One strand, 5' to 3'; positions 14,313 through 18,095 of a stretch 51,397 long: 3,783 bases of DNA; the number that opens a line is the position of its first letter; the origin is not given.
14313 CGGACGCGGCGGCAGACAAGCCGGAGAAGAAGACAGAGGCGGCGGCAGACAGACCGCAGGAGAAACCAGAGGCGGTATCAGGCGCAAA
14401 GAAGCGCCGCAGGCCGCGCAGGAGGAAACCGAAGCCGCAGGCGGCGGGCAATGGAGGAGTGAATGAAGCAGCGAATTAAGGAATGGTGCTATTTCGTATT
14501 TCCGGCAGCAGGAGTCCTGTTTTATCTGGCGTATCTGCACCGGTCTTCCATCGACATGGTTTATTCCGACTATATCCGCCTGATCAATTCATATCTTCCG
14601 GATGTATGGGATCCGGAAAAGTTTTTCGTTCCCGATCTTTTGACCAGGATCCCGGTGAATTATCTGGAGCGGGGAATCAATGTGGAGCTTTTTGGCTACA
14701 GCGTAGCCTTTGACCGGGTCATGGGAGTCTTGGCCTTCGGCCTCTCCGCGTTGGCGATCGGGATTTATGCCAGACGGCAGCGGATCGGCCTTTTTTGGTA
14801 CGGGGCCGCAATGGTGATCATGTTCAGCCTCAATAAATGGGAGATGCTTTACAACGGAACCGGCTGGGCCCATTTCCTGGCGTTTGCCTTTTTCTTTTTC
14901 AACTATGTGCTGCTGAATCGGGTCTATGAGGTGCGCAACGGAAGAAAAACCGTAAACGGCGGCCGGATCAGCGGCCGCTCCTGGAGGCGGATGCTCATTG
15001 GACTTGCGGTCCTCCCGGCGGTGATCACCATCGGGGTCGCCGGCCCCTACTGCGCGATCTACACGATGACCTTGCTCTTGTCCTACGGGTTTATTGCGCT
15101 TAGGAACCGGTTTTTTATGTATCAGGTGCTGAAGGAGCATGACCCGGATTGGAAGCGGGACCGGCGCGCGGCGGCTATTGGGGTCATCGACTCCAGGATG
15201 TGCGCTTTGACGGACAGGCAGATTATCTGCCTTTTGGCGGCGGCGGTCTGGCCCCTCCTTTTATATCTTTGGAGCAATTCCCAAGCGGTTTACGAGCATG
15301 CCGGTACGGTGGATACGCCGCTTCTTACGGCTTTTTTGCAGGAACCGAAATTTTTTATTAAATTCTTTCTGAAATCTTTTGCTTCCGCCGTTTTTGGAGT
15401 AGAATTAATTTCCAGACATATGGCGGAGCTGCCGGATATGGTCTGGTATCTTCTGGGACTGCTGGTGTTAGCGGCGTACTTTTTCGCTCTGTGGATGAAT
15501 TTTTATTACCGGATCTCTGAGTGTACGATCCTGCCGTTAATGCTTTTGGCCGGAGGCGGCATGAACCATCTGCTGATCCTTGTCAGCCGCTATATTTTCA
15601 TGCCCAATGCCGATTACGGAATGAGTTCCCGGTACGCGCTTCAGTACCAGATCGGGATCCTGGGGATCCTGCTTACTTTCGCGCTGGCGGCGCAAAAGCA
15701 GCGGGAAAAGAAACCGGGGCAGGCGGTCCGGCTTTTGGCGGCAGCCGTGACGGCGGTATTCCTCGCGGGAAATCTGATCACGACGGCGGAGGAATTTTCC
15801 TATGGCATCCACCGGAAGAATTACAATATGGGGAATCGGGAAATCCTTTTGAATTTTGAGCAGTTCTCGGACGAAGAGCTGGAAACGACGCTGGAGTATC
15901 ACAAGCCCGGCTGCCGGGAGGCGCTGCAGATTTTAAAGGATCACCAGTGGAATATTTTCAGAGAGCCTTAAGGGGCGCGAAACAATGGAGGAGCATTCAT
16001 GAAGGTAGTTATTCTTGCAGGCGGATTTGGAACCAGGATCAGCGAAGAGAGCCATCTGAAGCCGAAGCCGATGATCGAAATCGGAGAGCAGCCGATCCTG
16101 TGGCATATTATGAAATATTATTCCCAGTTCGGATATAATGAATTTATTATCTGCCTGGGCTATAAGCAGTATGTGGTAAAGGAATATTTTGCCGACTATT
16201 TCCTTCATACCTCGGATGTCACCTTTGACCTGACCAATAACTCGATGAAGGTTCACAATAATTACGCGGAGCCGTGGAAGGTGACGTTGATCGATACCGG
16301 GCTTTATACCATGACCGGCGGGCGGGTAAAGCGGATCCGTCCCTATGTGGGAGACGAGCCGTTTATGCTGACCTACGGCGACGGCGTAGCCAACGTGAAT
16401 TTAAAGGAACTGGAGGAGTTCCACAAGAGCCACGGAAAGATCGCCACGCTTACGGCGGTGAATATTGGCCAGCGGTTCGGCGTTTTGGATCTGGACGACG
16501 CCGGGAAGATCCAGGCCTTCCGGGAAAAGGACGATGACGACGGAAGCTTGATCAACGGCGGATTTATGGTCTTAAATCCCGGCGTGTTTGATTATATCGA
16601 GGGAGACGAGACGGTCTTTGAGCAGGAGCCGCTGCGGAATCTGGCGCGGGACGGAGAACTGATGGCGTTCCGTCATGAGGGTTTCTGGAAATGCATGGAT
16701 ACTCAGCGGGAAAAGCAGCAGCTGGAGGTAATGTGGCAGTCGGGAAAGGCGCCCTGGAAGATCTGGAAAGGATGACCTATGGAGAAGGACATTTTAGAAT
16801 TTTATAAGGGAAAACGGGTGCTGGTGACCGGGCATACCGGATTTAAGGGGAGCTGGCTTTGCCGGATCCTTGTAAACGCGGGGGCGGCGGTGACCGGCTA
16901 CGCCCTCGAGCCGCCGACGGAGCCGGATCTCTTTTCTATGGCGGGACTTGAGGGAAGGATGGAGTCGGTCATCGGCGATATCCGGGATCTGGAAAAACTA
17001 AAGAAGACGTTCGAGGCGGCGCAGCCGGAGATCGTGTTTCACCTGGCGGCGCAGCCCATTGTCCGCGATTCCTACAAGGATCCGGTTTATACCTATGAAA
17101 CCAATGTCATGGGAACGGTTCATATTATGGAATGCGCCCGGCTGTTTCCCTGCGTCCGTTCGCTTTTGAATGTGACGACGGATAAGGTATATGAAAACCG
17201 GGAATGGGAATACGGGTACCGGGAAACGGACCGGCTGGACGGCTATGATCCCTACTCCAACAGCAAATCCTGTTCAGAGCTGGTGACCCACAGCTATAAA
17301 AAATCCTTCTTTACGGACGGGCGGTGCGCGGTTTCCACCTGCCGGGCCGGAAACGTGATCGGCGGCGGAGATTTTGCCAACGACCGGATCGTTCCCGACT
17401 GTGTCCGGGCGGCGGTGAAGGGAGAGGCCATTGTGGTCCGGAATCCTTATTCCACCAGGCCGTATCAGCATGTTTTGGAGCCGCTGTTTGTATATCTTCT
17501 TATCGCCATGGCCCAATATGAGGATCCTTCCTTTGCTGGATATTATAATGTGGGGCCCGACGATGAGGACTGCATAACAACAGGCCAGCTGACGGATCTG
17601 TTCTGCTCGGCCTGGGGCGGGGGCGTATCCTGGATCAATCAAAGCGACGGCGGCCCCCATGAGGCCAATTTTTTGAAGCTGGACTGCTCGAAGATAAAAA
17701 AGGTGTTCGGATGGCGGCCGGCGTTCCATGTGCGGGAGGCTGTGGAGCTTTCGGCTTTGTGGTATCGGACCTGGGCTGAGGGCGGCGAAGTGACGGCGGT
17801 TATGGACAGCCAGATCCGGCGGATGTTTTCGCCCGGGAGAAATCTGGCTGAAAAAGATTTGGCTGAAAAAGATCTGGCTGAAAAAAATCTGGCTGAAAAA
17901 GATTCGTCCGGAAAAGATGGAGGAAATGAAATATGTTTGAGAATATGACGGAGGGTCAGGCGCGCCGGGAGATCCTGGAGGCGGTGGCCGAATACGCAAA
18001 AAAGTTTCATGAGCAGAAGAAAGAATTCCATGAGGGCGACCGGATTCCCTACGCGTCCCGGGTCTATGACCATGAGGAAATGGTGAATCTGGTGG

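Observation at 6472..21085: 14.6 kb, 11-gene single-strand operon combining LtaS-like, three GT-C-like, CDP-sugar, LicD and GtrB-like functions: candidate undescribed envelope glycopolymer system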

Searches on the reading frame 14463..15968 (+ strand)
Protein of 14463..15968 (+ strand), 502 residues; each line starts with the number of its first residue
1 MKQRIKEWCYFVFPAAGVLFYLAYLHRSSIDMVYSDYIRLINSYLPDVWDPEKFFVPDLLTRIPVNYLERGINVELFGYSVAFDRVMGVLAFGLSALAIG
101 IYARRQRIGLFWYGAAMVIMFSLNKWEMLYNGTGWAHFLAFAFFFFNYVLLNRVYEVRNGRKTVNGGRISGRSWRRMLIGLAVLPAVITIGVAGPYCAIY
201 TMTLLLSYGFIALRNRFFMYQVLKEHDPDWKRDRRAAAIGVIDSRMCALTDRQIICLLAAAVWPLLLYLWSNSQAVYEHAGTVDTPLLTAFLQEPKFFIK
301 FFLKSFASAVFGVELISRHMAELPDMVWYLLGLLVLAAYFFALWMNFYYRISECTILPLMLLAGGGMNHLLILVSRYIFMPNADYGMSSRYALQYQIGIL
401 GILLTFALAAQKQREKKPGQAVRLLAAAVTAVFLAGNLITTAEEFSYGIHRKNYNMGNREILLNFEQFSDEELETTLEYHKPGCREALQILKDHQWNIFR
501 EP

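Call 3: search_protein_families(library=pfam, proteins=[window:14463-15968:+], max_evalue=0.01)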
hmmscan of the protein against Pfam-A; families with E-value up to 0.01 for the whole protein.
window:14463-15968:+ (502 aa): 0 families

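Call 5: search_protein_families(library=ncbifam, proteins=[window:14463-15968:+], max_evalue=0.01)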
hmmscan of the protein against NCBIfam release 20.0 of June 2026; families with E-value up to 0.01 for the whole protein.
window:14463-15968:+ (502 aa): 0 families

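Call 19: find_homologous_proteins(query=window:14463-15968:+)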
Query window:14463-15968:+ (502 aa): 785 proteins with E <= 0.001 among 8000 candidates; the best 120 are listed.
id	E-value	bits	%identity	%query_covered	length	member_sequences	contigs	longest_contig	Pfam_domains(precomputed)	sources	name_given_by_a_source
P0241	0.0e+0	1133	99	100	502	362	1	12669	-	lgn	-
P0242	6.0e-250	848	74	100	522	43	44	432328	-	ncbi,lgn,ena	-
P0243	4.8e-206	704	98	63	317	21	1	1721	-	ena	-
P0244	4.2e-204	697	59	99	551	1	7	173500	-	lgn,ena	-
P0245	1.4e-200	686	60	100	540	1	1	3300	-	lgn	-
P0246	5.0e-198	677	63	99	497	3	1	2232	-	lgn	-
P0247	7.1e-198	677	61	99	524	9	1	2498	-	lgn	-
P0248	2.0e-196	672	63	99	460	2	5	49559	-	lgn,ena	-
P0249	8.3e-196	670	64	100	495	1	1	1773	-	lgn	-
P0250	5.7e-194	664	63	99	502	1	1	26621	-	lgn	-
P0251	3.7e-192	658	61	100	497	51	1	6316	-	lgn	-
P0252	1.9e-190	652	63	99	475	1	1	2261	-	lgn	-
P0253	2.9e-190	652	63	99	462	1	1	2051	-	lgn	-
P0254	1.6e-189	649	61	99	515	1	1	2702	-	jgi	-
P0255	1.9e-189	649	61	100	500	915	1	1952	-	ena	-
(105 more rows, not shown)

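Call 24: search_solved_structures(query=A2, max_evalue=10)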
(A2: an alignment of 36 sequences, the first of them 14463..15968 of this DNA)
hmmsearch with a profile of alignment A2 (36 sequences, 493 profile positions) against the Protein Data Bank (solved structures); distinct sequences matched with E-value up to 10: 1.
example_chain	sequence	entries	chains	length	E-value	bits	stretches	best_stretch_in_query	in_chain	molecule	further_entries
7ue2_A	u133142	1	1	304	2.2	10.3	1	404-477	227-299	RPB_PLP3_R6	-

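Call 36: predict_structure(alignment_id=A2)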
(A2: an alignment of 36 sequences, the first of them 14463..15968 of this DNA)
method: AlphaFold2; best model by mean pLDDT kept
length: 502 residues; sequences in the alignment: 36
mean_pLDDT: 82.3   pTM: 0.86
mean pLDDT of the five models: 82.3, 81.9, 81.8, 80.0, 78.4
residues with pLDDT >= 90: 221; 70-90: 176; 50-70: 81; < 50: 24
segments of 3 or more residues with pLDDT < 50: 54-57, 235-237, 273-283
pLDDT, mean of each block of 10 residues (from residue 1): 82 96 91 76 62 52 76 84 89 94 92 95 85 76 94 80 67 91 92 78 93 90 75 51 74 95 83 47 61 83 87 87 91 94 94 93 79 55 56 82 96 73 95 96 93 90 93 87 88 87 66
secondary structure, 60 per line:
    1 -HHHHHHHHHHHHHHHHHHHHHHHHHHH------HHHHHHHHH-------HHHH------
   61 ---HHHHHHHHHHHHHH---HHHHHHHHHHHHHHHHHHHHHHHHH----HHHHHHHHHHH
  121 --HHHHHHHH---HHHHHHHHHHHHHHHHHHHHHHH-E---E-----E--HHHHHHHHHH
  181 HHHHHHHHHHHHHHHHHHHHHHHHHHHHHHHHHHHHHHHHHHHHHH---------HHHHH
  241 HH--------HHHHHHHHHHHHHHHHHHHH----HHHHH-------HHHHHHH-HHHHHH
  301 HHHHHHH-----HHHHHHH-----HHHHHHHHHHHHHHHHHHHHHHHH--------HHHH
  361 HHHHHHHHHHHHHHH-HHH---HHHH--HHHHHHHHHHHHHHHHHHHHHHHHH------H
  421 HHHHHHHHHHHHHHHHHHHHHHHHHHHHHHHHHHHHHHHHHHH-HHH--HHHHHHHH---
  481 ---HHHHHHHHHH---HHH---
elements in order: H2-28 H35-43 H51-54 H64-77 H81-105 H110-120 H123-130 H134-156 H171-226 H236-242 H251-270 H275-279 H287-293 H295-307 H313-319 H325-348 H357-375 H383-386 H389-413 H420-463 H470-477 H484-493

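Call 39: fold_search(model_id=the predicted structure, library=pdb)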
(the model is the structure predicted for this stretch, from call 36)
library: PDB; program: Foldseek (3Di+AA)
matches with E <= 10: 260; with E <= 0.001: 0
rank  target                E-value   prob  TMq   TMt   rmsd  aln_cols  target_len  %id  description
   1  5ezm                  1.2e-02  0.99  0.31  0.30  14.7       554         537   12  Crystal Structure of ArnT from Cupriavidus metallidurans in the apo state (released 2016-02-17)
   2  9dlh                  5.5e-02  1.00  0.46  0.39   6.8       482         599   12  donor substrate analog-bound AftB (released 2025-06-25)
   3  6rw3_A                7.5e-02  0.25  0.15  0.16  25.5       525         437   10  The molecular basis for sugar import in malaria parasites. (released 2020-01-29)
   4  4av3_A                7.8e-02  0.23  0.15  0.12  22.4       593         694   11  Crystal structure of Thermotoga Maritima sodium pumping membrane integral pyrophosphatase with metal ions in active si (released 2012-08-08)
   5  6m20_C                8.8e-02  0.18  0.12  0.13  25.3       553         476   10  Crystal structure of Plasmodium falciparum hexose transporter PfHT1 bound with glucose (released 2020-09-09)
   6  7oci_F                9.2e-02  0.97  0.35  0.29  15.6       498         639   10  Cryo-EM structure of yeast Ost6p containing oligosaccharyltransferase complex (released 2022-02-16)
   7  8bzy_A                1.1e-01  0.21  0.14  0.16  24.8       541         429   13  Structure of SLC40/ferroportin in complex with vamifeport and synthetic nanobody Sy3 in occluded conformation (released 2023-03-22)
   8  6rw3_C                1.1e-01  0.20  0.14  0.15  24.7       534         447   10  The molecular basis for sugar import in malaria parasites. (released 2020-01-29)
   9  6zgs_B                1.1e-01  0.18  0.11  0.15  19.9       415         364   14  Crystal structure of a MFS transporter with bound 3-phenylpropanoic acid at 2.39 Angstroem resolution (released 2021-10-20)
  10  4av3_B                1.2e-01  0.21  0.15  0.12  22.9       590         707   11  Crystal structure of Thermotoga Maritima sodium pumping membrane integral pyrophosphatase with metal ions in active si (released 2012-08-08)
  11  6ftg_5                1.4e-01  0.92  0.36  0.30  16.3       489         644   12  Subtomogram average of OST-containing ribosome-translocon complexes from canine rough microsomal membranes (released 2018-03-21)
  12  6m20_A                1.6e-01  0.13  0.12  0.13  25.8       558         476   10  Crystal structure of Plasmodium falciparum hexose transporter PfHT1 bound with glucose (released 2020-09-09)
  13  3p03_C                2.0e-01  0.14  0.15  0.14  25.8       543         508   11  Crystal structure of BetP-G153D with choline bound (released 2011-03-30)
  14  9g8j_A                2.3e-01  0.11  0.12  0.10  27.9       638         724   12  Structure of K+-dependent Na+-PPase from Thermotoga maritima in complex with zoledronate (released 2025-06-04)
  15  9qhp_A                2.3e-01  0.07  0.08  0.05  31.3       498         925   10  Cryo-EM structure of mouse TRPM3 alpha 2 in complex with antagonist Isosakuranetin (released 2026-02-11)
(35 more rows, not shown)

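Call 44: search_protein_families(library=pfam, alignment_id=A2, max_evalue=0.1)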
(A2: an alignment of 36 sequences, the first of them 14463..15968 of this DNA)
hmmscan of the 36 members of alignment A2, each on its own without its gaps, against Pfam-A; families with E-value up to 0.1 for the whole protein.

A. member 1, window:14463-15968:+ (502 aa): 1 family
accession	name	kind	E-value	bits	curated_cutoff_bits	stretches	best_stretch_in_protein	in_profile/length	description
PF15125.11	TMEM238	-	0.021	15.5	27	1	90-132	14-56/64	TMEM238 protein family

B. families by the number of members that match (of 36 scanned): 17 families
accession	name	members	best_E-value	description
PF10998.14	DUF2838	4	0.0046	Protein of unknown function (DUF2838)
PF20176.3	DUF6541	1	6e-06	Family of unknown function (DUF6541)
PF20664.2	DUF6814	1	0.0061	Family of unknown function (DUF6814)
PF15125.11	TMEM238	1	0.021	TMEM238 protein family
PF00392.27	GntR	1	0.025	Bacterial regulatory proteins, gntR family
PF04932.20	Wzy_C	1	0.027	O-Antigen ligase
PF18992.5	DUF5725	1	0.027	Family of unknown function (DUF5725)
PF09980.14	DUF2214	1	0.028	Predicted membrane protein (DUF2214)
PF06607.17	Prokineticin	1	0.038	Prokineticin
PF08757.17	CotH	1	0.038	CotH kinase protein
PF13564.11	DoxX_2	1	0.04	DoxX-like family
PF16079.10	Phage_holin_5_2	1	0.041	Phage holin family Hol44, in holin superfamily V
PF15206.11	FAM209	1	0.07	FAM209 family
PF17272.7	DUF5337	1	0.072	Family of unknown function (DUF5337)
PF11694.13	DUF3290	1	0.075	Protein of unknown function (DUF3290)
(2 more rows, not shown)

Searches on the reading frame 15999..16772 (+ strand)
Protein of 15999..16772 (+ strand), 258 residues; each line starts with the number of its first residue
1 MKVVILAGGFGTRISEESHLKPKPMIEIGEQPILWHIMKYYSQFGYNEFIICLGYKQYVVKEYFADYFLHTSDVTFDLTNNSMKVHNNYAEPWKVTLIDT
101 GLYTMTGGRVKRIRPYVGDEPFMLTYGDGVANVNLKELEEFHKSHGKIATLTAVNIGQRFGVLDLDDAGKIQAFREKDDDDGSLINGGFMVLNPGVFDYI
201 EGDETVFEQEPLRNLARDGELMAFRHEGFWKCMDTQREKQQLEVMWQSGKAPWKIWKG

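Call 3: search_protein_families(library=pfam, proteins=[window:15999-16772:+], max_evalue=0.01)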
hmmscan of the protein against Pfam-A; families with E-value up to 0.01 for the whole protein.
window:15999-16772:+ (258 aa): 2 families
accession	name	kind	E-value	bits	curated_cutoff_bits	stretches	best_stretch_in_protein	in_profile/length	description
PF00483.29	NTP_transferase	-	2.7e-17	63.6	21.2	1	2-219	1-213/245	Nucleotidyl transferase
PF12804.13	NTP_transf_3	-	5.1e-06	27.2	27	1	3-58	1-51/160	MobA-like NTP transferase domain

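Call 5: search_protein_families(library=ncbifam, proteins=[window:15999-16772:+], max_evalue=0.01)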
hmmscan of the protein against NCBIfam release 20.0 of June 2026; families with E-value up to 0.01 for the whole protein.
window:15999-16772:+ (258 aa): 27 families (the best 25 are shown)
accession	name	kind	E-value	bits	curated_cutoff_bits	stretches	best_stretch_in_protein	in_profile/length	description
TIGR02623.1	G1P_cyt_trans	equivalog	4.1e-123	409.8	300.25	1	1-256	1-255/255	glucose-1-phosphate cytidylyltransferase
NF049965.1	GlMnHpPGnyltfHddC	equivalog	6.7e-24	84.8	300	2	1-82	1-81/221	D-glycero-D-manno-heptose 1-phosphate guanosyltransferase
TIGR03992.1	Arch_glmU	subfamily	1.8e-23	83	292.1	1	1-202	1-178/393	bifunctional sugar-1-phosphate nucleotidylyltransferase/acetyltransferase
NF041313.1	UDPGP_AglF_Halo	equivalog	2e-21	76.5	400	2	1-69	1-69/234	UTP--glucose-1-phosphate uridylyltransferase AglF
NF052502.1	man1P_GTase_Rv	exception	4.6e-19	68.5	440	2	106-236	85-220/352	mannose-1-phosphate guanylyltransferase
NF041173.1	Sug_nt_acttase_Thmprot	equivalog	1.4e-14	53.9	600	2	83-204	60-180/405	bifunctional sugar-1-phosphate nucleotidylyltransferase/acetyltransferase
NF045761.1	NAMPUrTaseMurU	equivalog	5.4e-14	52.6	250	2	1-66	1-66/226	N-acetylmuramate alpha-1-phosphate uridylyltransferase MurU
TIGR01208.1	rmlA_long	equivalog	3.6e-12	45.8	320.25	1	2-200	1-182/353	glucose-1-phosphate thymidylyltransferase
NF041135.1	IPPtranDIPPsyn_Thcocales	equivalog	8.9e-10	38.1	580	1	1-81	1-73/419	bifunctional L-myo-inositol-1-phosphate cytidylyltransferase/CDP-L-myo-inositol myo-inositolphosphotransferase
TIGR01099.1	galU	equivalog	9.5e-10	38.5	326.8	1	1-202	2-216/261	UTP--glucose-1-phosphate uridylyltransferase GalU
TIGR01173.1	glmU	equivalog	3.6e-07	29.4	366.85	1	1-69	1-66/452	bifunctional UDP-N-acetylglucosamine diphosphorylase/glucosamine-1-phosphate N-acetyltransferase GlmU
TIGR02091.1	glgC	equivalog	5e-07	29.1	424.9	1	3-184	3-182/364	glucose-1-phosphate adenylyltransferase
NF003670.0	PRK05293.1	equivalog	3e-06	26.4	470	1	4-235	8-247/382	glucose-1-phosphate adenylyltransferase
NF001947.0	PRK00725.1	subfamily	1.2e-05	24.3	470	1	3-182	19-197/426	glucose-1-phosphate adenylyltransferase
NF010939.0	PRK14359.1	equivalog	1.8e-05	23.5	592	1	2-80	4-78/430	bifunctional UDP-N-acetylglucosamine diphosphorylase/glucosamine-1-phosphate N-acetyltransferase GlmU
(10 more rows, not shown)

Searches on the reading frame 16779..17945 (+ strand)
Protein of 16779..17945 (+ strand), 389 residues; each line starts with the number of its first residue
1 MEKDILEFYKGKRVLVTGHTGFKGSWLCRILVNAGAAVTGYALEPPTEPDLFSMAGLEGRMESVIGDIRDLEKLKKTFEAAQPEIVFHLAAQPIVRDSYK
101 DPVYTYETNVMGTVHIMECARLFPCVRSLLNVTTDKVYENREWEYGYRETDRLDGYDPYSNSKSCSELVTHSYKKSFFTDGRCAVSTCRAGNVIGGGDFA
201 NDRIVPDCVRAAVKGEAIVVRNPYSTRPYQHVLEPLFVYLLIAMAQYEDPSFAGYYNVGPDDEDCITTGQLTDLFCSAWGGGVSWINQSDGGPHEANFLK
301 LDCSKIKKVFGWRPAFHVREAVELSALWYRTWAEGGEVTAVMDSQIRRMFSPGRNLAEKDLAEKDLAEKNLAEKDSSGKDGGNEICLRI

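Call 3: search_protein_families(library=pfam, proteins=[window:16779-17945:+], max_evalue=0.01)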
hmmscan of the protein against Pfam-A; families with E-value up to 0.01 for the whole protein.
window:16779-17945:+ (389 aa): 6 families
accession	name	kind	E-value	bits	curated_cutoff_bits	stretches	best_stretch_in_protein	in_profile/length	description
PF16363.11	GDP_Man_Dehyd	-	1.6e-36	126.9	27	1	15-323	1-330/332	GDP-mannose 4,6 dehydratase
PF01370.27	Epimerase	-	3.6e-29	102.3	20.9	1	14-245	1-227/240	NAD dependent epimerase/dehydratase family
PF02719.21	Polysacc_synt_2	-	2.7e-14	53.5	20.2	1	14-223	1-197/293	Polysaccharide biosynthesis protein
PF04321.23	RmlD_sub_bind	-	4.5e-10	39.5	27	1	13-175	2-141/287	RmlD substrate binding domain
PF01073.25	3Beta_HSD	-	4e-08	33.1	22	1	15-204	1-192/280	3-beta hydroxysteroid dehydrogenase/isomerase family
PF07993.18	NAD_binding_4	-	3.7e-06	26.7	20.1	1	73-195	79-209/258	Male sterility protein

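Call 5: search_protein_families(library=ncbifam, proteins=[window:16779-17945:+], max_evalue=0.01)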
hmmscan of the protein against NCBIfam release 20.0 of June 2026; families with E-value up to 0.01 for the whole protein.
window:16779-17945:+ (389 aa): 20 families
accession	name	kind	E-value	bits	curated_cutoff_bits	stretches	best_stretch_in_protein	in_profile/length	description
TIGR02622.1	CDP_4_6_dhtase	equivalog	5.5e-130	433.6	278.45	1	8-348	1-350/352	CDP-glucose 4,6-dehydratase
TIGR01181.1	dTDP_gluc_dehyt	equivalog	2.4e-30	105.7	365.1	1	13-331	1-313/321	dTDP-glucose 4,6-dehydratase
TIGR04180.1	EDH_00030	hypoth_equivalog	7.2e-22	77.8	475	1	14-316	1-296/297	NAD-dependent 4,6-dehydratase LegB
TIGR01179.1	galE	equivalog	1.1e-20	73.7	262.3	1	13-176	1-162/332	UDP-glucose 4-epimerase GalE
NF007582.0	PRK10217.1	equivalog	1.6e-14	53.8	698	1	12-329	2-331/355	dTDP-glucose 4,6-dehydratase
TIGR01472.1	gmd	equivalog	9.1e-14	51.4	415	1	13-177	2-173/342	GDP-mannose 4,6-dehydratase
NF007490.0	PRK10084.1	subfamily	8.1e-12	44.8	649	1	13-232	2-236/361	dTDP-glucose 4,6-dehydratase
NF042423.1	oxyalk_red_Shew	equivalog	2e-11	43.5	580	1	11-151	8-135/331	2-alkyl-3-oxoalkanoate reductase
TIGR03466.1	HpnA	hypoth_equivalog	3.5e-11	42.6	367.65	1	13-121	2-101/327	hopanoid-associated sugar epimerase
NF007956.0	PRK10675.1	subfamily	3.3e-10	39.6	394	1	13-169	2-159/338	UDP-glucose 4-epimerase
TIGR01214.1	rmlD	equivalog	3.4e-10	39.5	224.05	1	13-176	1-141/285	dTDP-4-dehydrorhamnose reductase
NF042422.1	oxyalk_red_OleD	equivalog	1.2e-09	37.9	580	1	13-135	2-111/329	2-alkyl-3-oxoalkanoate reductase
NF043036.1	ErythonDh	equivalog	2e-09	37.1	325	1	13-183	2-173/321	D-erythronate dehydrogenase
NF052578.1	StrlDmthSdmBMthl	equivalog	1.2e-07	31.8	600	1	14-123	3-103/328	sterol demethylase protein SdmB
NF011728.1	PRK15181.1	equivalog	9.7e-07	28.1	760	1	11-329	15-337/348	Vi polysaccharide biosynthesis UDP-N-acetylglucosaminuronic acid C-4 epimerase TviC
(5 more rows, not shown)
